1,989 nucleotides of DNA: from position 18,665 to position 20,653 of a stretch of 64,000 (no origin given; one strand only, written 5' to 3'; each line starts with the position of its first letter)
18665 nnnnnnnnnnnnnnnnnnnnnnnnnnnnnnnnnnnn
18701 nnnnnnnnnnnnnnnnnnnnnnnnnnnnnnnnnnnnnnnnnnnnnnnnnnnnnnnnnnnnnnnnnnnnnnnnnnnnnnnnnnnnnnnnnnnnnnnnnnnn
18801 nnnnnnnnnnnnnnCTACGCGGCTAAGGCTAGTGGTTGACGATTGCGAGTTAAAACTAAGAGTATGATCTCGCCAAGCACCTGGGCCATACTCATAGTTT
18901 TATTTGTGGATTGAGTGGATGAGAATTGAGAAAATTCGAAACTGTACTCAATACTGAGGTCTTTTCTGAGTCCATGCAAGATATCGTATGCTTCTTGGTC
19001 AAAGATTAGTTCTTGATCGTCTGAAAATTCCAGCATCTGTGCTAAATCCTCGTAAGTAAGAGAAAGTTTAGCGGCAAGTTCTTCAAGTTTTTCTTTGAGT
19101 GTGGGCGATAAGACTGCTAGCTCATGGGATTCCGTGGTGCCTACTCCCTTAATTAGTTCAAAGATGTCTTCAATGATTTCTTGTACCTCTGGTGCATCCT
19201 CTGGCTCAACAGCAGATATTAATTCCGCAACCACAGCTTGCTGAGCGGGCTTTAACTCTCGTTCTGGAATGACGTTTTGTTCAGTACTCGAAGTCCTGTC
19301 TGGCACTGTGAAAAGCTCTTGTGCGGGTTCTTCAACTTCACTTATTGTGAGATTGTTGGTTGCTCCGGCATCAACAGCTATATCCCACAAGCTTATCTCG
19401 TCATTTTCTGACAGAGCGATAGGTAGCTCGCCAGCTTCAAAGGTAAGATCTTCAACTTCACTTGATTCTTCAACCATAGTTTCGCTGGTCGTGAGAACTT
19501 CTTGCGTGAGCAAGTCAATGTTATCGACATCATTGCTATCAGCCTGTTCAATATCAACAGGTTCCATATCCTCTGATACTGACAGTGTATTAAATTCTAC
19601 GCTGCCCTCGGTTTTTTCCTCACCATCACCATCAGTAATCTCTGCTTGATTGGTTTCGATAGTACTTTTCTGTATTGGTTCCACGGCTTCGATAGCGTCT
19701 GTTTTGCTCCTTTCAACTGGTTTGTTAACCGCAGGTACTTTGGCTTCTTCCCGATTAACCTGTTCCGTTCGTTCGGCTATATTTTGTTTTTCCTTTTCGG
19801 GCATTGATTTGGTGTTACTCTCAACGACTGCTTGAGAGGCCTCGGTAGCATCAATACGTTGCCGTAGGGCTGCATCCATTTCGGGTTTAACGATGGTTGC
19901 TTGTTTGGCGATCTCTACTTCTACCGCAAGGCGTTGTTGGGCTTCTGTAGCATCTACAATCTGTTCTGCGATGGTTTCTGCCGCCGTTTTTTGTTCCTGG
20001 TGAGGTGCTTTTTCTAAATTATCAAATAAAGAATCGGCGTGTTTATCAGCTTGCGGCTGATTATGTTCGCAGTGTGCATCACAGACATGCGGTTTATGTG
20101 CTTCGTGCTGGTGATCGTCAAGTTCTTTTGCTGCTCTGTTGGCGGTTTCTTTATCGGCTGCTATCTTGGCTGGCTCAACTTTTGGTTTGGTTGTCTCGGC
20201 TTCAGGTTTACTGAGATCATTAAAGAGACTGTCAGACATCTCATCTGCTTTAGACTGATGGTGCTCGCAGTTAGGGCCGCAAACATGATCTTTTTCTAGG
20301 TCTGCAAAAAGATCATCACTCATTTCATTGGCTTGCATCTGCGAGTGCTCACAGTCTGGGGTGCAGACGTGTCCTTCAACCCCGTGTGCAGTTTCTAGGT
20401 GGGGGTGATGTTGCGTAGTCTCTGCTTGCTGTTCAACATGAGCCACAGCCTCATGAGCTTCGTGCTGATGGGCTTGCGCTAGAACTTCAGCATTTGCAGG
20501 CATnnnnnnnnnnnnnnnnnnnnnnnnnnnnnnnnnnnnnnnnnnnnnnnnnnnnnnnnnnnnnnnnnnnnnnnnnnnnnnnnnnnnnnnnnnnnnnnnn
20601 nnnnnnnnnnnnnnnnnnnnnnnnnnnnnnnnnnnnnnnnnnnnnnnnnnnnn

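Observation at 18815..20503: Large acidic protein with triple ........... repeats under the putative Zur box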

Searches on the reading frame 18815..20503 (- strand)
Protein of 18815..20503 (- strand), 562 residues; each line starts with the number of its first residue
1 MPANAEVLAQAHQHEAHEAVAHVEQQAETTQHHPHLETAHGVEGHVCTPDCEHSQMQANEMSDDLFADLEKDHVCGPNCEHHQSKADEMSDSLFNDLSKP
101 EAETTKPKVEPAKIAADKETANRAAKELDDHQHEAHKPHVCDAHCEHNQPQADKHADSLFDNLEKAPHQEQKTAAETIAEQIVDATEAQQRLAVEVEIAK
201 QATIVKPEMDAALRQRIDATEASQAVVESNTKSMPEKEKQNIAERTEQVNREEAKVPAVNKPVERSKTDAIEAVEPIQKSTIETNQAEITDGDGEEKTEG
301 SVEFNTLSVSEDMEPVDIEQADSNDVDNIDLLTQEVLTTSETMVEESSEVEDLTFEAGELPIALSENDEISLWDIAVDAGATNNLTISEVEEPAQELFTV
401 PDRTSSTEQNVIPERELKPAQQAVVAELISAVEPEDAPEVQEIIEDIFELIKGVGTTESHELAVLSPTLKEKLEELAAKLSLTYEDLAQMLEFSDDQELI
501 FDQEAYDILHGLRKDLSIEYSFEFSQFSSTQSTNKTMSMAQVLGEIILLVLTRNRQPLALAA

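Call 3: search_protein_families(library=pfam, proteins=[window:18815-20503:-], max_evalue=0.1)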
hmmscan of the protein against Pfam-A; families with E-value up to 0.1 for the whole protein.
window:18815-20503:- (562 aa): 0 families

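Call 4: search_protein_families(library=ncbifam, proteins=[window:18815-20503:-], max_evalue=0.1)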
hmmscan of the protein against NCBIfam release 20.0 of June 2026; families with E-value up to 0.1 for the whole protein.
window:18815-20503:- (562 aa): 0 families

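Call 7: find_homologous_proteins(query=window:18815-20503:-, max_evalue=0.001)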
Query window:18815-20503:- (562 aa): 2 proteins with E <= 0.001 among 8000 candidates.
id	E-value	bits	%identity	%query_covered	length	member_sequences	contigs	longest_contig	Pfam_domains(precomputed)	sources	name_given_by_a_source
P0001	0.0e+0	1188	100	100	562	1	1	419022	-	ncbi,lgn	-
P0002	2.5e-75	273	37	99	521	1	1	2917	-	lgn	-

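Call 9: find_encoding_contigs(protein=P0002, flank=10000)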
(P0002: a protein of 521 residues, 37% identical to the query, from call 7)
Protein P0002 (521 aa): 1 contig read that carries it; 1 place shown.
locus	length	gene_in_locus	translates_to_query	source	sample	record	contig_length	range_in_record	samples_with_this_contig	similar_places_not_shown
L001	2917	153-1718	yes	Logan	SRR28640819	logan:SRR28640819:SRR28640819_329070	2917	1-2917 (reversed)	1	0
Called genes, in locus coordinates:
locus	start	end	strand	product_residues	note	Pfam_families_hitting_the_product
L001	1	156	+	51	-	?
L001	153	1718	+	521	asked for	-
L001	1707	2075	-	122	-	-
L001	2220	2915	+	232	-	?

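Call 13: find_related_loci(query=A1, collection=genome_contigs, flank=10000)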
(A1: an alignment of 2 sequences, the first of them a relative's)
Query A1 (562 aa) in genome_contigs; peptide patterns used: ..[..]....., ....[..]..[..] (x = any residue, [..] = any of these).
67 stretches matched a pattern; 4 encode a relative of the query (tblastn E <= 1e-3); 4 distinct loci.
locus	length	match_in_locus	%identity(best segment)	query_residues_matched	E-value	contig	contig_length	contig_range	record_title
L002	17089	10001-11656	29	18-562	8e-27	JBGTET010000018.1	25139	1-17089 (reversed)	MAG: Candidatus Saccharimonadales bacterium isolate JTS-RE174 k141_9490751, whole genome shotgun sequence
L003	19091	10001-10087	61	33-87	5e-8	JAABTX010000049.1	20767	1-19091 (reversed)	MAG: Thioalkalivibrio sp. isolate S25.Bin012 Scaffold_45, whole genome shotgun sequence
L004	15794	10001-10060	60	40-87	1e-7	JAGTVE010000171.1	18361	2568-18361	MAG: Thioalkalivibrio sp. isolate SH-MAG144 SH-MAG144_contig_000171, whole genome shotgun sequence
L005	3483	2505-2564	60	40-87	8e-7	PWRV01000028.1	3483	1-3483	MAG: Thioalkalivibrio sp. isolate CSSed11_1 CS-Sed11-C69864, whole genome shotgun sequence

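Call 37: search_protein_families(library=pfam, proteins=[L003:9914-11404:+], max_evalue=10)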
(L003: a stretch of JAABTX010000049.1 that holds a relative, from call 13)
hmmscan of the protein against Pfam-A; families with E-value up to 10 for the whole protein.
L003:9914-11404:+ (496 aa): 3 families
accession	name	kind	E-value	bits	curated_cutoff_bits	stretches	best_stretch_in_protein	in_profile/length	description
PF13379.11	NMT1_2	-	2.9e-89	299.6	24.7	1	138-376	2-252/252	NMT1-like family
PF09084.16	NMT1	-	0.00012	22.5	20.5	1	155-365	5-213/216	NMT1/THI5 like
PF10518.14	TAT_signal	-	0.0075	16.6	22.7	1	101-120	2-21/21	TAT (twin-arginine translocation) pathway signal sequence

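Call 38: search_protein_families(library=ncbifam, proteins=[L003:9914-11404:+], max_evalue=10)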
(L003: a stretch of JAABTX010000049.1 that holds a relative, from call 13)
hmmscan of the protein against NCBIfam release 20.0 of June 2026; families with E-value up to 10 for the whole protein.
L003:9914-11404:+ (496 aa): 4 families
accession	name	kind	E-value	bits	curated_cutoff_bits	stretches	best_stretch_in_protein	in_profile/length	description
TIGR01728.1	SsuA_fam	subfamily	2.4e-12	46.7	163.5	1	240-396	96-247/290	aliphatic sulfonate ABC transporter substrate-binding protein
NF040735.1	SBP_SaoX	equivalog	7.4e-10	38.4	300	1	143-362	4-218/330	ABC transporter substrate-binding subunit SaoX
TIGR01729.1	taurine_ABC_bnd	equivalog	0.0035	16.8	304.25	1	240-374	93-226/300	taurine ABC transporter substrate-binding protein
TIGR01409.1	TAT_signal_seq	domain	0.027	14.8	16.7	1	101-121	1-21/29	twin-arginine translocation signal domain-containing protein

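Call 40: find_related_loci(query=A2, collection=metagenome_contigs, flank=10000)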
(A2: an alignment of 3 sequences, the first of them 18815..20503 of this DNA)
Query A2 (562 aa) in metagenome_contigs; peptide patterns used: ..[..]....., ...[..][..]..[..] (x = any residue, [..] = any of these).
144 stretches matched a pattern; 2 encode a relative of the query (tblastn E <= 1e-3); 2 distinct loci.
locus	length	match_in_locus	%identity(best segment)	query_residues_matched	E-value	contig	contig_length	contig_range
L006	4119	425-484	71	40-87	5e-8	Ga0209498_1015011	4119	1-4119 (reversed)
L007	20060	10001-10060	60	40-87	3e-7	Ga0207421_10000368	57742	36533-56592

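Call 50: search_solved_structures(query=A2, max_evalue=10)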
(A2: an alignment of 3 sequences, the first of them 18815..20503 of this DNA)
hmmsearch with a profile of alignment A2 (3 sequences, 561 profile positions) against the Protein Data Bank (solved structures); distinct sequences matched with E-value up to 10: 2.
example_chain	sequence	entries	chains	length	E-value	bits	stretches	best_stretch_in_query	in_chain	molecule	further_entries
9i38_A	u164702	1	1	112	0.0032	19.5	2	427-488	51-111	m4D2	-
3las_A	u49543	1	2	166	0.58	12.1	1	327-397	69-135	Putative carbonic anhydrase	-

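Call 51: find_encoding_contigs(protein=P0001, flank=6000, max_places=4)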
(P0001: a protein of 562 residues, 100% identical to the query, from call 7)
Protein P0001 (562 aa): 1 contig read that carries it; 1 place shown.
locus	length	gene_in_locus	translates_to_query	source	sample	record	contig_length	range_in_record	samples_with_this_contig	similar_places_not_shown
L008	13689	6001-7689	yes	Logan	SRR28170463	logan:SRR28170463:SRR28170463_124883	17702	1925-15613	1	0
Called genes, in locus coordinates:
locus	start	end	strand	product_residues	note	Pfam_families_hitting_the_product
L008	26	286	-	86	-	-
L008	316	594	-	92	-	-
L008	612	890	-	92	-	-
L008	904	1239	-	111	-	-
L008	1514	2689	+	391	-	-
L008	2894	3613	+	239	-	-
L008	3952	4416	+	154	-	PF13091:PLDc_2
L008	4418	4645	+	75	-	-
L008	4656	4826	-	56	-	-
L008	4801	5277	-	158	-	PF01475:FUR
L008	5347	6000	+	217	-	-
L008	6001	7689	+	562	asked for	-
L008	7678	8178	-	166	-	-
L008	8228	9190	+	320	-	PF03773:ArsP_1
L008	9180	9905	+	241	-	PF21537:DUF1980_C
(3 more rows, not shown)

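Call 52: search_protein_representatives(alignment_id=A1)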
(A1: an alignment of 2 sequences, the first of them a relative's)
Query: 2 sequences, 582 profile positions. Proteins with E-value up to 0.001 (for the whole library): 16; up to 1e-10: 13; up to 1e-30: 4. The best 16 are listed.
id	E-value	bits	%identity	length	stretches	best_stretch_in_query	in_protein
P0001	0.0e+00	1086.4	-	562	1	1-582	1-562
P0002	4.5e-279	943.8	-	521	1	1-582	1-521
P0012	3.8e-71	257.3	-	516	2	17-216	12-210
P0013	3.9e-51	191.2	-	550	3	164-581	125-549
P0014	8.0e-30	120.9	-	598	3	19-100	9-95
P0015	2.3e-28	116.0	-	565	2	27-170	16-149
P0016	1.6e-27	113.2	-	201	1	422-578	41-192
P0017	1.2e-23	100.5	-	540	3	395-577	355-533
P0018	1.2e-22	97.1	-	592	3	133-571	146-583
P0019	8.0e-16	74.6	-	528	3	28-102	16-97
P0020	1.8e-15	73.5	-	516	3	457-572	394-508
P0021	2.9e-14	69.5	-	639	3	28-109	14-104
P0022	3.4e-14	69.2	-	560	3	140-575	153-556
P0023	3.3e-09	52.8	-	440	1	404-572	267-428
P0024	4.0e-08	49.2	-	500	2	6-338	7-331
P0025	3.8e-05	39.4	-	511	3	42-136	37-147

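Call 55: find_encoding_contigs(protein=P0014, flank=8000, max_places=3)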
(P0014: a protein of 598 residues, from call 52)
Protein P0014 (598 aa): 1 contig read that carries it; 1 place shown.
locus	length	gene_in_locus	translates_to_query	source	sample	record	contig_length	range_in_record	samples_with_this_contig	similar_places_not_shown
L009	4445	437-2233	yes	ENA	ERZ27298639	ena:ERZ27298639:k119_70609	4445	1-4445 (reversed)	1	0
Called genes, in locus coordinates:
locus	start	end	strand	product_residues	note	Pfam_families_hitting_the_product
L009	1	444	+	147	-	?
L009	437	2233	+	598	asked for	-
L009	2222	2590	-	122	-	-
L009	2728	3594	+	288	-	PF03773:ArsP_1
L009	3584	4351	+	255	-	PF21537:DUF1980_C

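Call 56: find_encoding_contigs(protein=P0021, flank=8000, max_places=2)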
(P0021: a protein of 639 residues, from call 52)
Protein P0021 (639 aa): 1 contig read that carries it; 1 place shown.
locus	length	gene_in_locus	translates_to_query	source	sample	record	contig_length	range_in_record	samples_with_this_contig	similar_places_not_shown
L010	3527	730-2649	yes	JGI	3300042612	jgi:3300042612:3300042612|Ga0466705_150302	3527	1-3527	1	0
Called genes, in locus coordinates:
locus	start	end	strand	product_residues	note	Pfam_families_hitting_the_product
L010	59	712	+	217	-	-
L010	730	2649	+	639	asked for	-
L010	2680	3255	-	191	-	-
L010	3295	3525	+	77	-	?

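Call 57: find_encoding_contigs(protein=P0024, flank=8000, max_places=2)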
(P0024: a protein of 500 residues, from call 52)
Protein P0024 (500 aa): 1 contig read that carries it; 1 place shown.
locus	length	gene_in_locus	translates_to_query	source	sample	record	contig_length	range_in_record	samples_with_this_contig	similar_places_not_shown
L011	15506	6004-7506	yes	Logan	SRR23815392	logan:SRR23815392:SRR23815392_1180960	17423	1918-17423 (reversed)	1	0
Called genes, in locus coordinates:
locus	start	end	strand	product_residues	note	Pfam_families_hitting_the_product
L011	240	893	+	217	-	PF03575:Peptidase_S51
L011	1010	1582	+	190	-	PF00583:Acetyltransf_1, PF13673:Acetyltransf_10, PF13508:Acetyltransf_7, PF08445:FR47 (weak)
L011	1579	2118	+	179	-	PF06414:Zeta_toxin (weak), PF13671:AAA_33 (weak)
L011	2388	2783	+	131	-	-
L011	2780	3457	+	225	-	PF07963:N_methyl (weak)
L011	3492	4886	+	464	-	-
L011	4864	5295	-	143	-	PF01475:FUR, PF12840:HTH_20 (faint)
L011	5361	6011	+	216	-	-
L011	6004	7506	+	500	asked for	-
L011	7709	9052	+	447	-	PF03772:Competence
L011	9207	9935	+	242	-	PF20772:TACO1_YebC_N, PF01709:Transcrip_reg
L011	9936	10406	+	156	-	PF02075:RuvC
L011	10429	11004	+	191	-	PF01330:RuvA_N, PF14520:HHH_5, PF07499:RuvA_C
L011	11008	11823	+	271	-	PF00248:Aldo_ket_red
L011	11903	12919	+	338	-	PF01078:Mg_chelatase (faint), PF05496:RuvB_N, PF13191:AAA_16 (faint), PF00004:AAA, PF07728:AAA_5, PF17864:AAA_lid_4, PF05491:WHD_RuvB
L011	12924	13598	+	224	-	-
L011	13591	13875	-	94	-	-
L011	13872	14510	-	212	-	-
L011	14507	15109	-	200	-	-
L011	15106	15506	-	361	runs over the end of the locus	PF11104:PilM_2, PF25216:Volactin (faint), PF06723:MreB_Mbl (faint), PF14450:FtsA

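Call 58: find_encoding_contigs(protein=P0025, flank=8000, max_places=2)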
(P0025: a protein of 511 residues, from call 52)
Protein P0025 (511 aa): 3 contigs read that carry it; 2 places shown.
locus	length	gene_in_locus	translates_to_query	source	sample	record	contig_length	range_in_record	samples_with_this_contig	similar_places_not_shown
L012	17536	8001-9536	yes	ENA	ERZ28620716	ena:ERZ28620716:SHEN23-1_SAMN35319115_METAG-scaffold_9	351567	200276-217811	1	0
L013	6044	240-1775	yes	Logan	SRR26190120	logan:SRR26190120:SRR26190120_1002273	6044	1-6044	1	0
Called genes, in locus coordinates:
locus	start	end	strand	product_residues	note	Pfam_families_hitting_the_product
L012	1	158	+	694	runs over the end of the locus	PF00989:PAS, PF08448:PAS_4 (weak), PF13426:PAS_9, PF00512:HisKA, PF02518:HATPase_c, PF13581:HATPase_c_2 (weak)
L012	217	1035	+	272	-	PF00072:Response_reg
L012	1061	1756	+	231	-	PF01479:S4 (weak), PF00849:PseudoU_synth_2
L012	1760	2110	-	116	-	-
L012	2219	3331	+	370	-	PF13810:DUF4185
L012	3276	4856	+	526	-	PF00009:GTP_EFTU, PF00071:Ras (faint), PF01926:MMR_HSR1, PF02421:FeoB_N, PF08477:Roc (weak), PF01926:MMR_HSR1, PF02421:FeoB_N, PF14714:KH_dom-like, +4 more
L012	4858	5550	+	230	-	PF24038:DUF7347 (weak), PF00293:NUDIX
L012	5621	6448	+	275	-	-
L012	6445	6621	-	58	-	-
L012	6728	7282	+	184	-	PF01195:Pept_tRNA_hydro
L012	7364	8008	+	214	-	-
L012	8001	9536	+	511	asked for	-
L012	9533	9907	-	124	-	-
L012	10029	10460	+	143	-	PF01475:FUR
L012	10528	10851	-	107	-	-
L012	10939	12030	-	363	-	PF03741:TerC (weak), PF04332:DUF475, PF03741:TerC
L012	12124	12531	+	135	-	-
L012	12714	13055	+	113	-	-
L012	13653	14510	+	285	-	PF02481:DNA_processg_A, PF18306:LDcluster4, PF17782:WHD_DprA (weak)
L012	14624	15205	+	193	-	-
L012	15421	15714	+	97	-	-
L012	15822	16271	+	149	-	-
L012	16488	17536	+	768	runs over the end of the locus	PF01751:Toprim, PF01131:Topoisom_bac, PF13368:Toprim_C_rpt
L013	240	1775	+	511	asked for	-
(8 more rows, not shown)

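Call 59: find_encoding_contigs(protein=P0020, flank=8000, max_places=2)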
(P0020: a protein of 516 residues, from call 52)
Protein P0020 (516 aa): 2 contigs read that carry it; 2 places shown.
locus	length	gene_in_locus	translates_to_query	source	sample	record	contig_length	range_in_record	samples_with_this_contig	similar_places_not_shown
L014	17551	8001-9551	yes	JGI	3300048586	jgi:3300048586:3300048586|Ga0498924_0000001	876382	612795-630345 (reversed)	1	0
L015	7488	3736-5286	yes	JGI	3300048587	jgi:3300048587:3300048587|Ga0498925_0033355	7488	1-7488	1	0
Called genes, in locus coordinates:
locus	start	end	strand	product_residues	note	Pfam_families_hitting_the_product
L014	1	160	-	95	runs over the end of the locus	PF05258:DciA (weak)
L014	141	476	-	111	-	PF00520:Ion_trans (faint), PF07885:Ion_trans_2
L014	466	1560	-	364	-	PF01594:AI-2E_transport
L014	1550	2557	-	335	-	PF00579:tRNA-synt_1b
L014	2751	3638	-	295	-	PF02535:Zip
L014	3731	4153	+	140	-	PF01475:FUR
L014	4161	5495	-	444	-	PF13205:Big_5 (faint)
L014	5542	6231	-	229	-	PF21537:DUF1980_C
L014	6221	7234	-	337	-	PF03773:ArsP_1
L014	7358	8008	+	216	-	-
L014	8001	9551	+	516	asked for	-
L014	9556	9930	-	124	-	-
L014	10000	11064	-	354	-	PF04851:ResIII, PF00270:DEAD, PF13245:AAA_19 (faint), PF16203:ERCC3_RAD25_C (weak), PF00271:Helicase_C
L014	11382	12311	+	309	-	PF00892:EamA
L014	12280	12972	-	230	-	PF09335:VTT_dom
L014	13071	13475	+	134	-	-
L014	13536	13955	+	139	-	PF05987:DUF898 (weak)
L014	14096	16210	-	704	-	-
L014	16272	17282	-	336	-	-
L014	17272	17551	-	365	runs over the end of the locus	-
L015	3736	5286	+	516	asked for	-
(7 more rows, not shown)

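Call 84: predict_structure(alignment_id=A8)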
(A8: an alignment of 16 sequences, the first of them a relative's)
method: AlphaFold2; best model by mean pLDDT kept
length: 562 residues; sequences in the alignment: 16
mean_pLDDT: 55.2   pTM: 0.27
mean pLDDT of the five models: 55.2, 53.8, 53.2, 53.1, 47.5
residues with pLDDT >= 90: 14; 70-90: 163; 50-70: 107; < 50: 278
segments of 3 or more residues with pLDDT < 50: 1-6, 8-22, 24-45, 72-75, 100-116, 131-139, 166-172, 233-235, 237-239, 252-414, 523-537, 555-562
pLDDT, mean of each block of 10 residues (from residue 1): 46 46 42 35 48 71 69 53 75 72 37 50 68 44 57 77 53 67 83 77 64 80 67 48 53 43 36 35 34 37 35 35 32 32 31 32 34 34 33 32 32 57 84 86 89 59 68 91 87 64 82 79 46 50 74 50 40
secondary structure, 60 per line:
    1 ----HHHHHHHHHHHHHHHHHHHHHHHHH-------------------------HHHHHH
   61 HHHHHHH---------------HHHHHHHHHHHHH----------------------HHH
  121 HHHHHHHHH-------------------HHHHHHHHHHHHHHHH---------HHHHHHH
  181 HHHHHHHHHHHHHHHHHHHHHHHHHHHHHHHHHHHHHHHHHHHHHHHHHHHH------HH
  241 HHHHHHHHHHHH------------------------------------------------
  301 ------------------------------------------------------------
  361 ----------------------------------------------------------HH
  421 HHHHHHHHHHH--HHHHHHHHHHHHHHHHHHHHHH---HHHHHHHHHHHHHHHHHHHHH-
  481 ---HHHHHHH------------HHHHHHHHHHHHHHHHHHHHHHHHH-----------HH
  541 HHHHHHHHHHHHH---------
elements in order: H5-29 H55-67 H83-95 H118-129 H149-164 H174-232 H239-252 H419-431 H434-455 H459-479 H484-490 H503-527 H539-553
